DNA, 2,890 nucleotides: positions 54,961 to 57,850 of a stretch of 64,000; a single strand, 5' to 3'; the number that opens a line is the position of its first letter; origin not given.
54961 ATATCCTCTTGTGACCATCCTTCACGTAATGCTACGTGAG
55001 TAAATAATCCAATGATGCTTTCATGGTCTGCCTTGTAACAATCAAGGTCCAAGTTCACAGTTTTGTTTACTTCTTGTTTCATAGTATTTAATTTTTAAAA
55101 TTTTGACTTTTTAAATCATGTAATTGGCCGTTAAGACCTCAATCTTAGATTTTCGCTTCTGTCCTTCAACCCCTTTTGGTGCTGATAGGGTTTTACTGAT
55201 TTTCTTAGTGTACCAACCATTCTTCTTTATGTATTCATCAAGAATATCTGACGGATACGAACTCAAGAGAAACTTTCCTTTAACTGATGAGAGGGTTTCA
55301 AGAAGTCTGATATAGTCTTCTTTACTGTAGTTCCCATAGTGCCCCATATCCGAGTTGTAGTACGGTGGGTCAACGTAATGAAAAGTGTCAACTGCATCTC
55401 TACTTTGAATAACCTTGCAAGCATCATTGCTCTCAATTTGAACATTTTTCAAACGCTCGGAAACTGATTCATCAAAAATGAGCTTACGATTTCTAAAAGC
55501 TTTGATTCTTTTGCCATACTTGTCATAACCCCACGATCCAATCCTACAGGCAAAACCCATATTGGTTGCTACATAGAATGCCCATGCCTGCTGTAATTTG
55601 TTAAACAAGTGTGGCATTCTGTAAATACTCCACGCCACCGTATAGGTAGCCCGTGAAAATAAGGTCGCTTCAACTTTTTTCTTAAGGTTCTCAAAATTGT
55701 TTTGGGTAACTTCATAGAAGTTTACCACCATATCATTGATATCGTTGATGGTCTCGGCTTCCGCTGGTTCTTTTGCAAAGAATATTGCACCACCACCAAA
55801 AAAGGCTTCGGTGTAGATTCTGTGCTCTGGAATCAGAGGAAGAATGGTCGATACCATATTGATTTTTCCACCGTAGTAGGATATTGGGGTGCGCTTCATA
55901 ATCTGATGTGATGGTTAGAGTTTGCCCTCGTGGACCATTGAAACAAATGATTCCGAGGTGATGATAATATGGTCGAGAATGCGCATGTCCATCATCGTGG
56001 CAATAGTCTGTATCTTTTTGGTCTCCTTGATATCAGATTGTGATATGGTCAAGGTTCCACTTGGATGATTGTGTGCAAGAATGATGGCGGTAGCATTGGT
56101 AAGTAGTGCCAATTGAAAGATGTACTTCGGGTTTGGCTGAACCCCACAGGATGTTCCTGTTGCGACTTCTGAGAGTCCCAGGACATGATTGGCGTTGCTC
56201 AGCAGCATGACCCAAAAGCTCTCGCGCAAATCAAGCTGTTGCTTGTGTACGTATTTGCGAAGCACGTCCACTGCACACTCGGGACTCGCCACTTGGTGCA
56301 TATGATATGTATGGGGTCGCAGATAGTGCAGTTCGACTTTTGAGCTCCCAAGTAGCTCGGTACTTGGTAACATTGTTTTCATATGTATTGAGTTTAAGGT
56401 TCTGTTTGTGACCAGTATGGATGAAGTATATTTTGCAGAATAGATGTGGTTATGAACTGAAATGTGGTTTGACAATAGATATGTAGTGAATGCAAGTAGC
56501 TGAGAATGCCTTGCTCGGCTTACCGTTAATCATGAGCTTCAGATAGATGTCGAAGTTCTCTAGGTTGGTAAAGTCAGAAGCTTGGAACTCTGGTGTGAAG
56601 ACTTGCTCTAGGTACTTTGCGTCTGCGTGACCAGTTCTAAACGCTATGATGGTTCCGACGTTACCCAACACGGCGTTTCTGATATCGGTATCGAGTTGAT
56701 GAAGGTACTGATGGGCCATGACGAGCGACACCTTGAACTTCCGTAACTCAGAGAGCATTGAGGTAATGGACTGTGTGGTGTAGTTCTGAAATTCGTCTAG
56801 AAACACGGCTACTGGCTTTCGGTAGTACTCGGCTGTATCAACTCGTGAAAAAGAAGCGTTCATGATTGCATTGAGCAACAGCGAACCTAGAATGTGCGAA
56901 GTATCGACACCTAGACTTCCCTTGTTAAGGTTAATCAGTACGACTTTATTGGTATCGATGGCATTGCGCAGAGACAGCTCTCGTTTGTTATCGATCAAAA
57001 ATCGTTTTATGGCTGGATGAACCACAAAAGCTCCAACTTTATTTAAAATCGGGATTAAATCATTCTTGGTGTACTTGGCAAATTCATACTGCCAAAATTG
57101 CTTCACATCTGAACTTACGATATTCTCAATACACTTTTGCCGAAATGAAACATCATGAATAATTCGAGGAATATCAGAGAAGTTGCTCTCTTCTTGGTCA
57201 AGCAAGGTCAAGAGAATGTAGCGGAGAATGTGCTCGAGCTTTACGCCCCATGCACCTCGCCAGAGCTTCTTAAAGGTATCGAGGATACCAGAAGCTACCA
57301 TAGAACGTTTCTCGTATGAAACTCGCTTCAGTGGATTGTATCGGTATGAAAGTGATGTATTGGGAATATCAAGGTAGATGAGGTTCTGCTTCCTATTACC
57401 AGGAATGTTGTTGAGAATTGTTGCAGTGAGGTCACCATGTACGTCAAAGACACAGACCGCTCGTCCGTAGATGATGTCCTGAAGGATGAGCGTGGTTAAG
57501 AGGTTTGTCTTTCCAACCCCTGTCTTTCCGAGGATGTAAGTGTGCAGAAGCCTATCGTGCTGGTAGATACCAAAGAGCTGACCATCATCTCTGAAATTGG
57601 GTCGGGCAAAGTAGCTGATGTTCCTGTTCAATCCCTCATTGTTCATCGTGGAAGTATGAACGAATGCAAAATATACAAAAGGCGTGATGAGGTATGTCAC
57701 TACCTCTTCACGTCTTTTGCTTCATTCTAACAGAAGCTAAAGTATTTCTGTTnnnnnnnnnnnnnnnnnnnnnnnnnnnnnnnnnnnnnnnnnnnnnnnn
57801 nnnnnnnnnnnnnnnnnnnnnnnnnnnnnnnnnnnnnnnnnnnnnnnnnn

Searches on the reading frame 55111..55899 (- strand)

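Call 46: search_protein_families(library=pfam, proteins=[window:55111-55899:-])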
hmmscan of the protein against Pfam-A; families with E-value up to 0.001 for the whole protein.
window:55111-55899:- (262 aa): 1 family
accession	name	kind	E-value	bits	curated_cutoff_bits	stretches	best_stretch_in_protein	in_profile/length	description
PF02086.21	MethyltransfD12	-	5.3e-22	79.2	22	1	8-232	1-247/253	D12 class N6 adenine-specific DNA methyltransferase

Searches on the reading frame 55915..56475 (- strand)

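Call 47: search_protein_families(library=pfam, proteins=[window:55915-56475:-], max_evalue=0.01)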
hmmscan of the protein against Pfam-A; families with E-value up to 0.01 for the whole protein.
window:55915-56475:- (186 aa): 1 family
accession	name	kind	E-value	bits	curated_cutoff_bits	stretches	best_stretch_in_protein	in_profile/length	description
PF04002.20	RadC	-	9.5e-33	113.1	22.1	1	64-184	3-120/121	RadC-like JAB domain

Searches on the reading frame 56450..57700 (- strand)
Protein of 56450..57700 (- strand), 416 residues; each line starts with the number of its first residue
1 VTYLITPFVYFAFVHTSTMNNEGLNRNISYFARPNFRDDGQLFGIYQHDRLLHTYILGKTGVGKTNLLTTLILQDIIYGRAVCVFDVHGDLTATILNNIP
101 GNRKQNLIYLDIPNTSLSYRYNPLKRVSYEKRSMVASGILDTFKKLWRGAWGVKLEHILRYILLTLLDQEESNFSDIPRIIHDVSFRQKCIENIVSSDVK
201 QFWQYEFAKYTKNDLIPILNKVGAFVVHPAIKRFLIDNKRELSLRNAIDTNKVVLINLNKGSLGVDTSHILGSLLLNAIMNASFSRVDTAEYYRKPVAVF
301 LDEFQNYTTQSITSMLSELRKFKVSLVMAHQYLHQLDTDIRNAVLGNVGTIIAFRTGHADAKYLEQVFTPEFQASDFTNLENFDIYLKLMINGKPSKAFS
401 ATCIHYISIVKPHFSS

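Call 47: search_protein_families(library=pfam, proteins=[window:56450-57700:-], max_evalue=0.01)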
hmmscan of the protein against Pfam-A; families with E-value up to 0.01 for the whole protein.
window:56450-57700:- (416 aa): 4 families
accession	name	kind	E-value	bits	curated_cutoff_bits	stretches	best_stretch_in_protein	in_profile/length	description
PF10412.15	TrwB_AAD_bind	-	5.6e-08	32.5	20.5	1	52-360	16-314/387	Type IV secretion-system coupling protein DNA-binding domain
PF02534.20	T4SS-DNA_transf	-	9.1e-06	25.2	20.1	0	271-364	278-378/468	Type IV secretory system Conjugative DNA transfer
PF01935.23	DUF87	-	1.4e-05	25.8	23.2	1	53-95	25-68/220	Helicase HerA, central domain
PF12696.13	TraG-D_C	-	3.9e-05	24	22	1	296-359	1-69/126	TraM recognition site of TraD and TraG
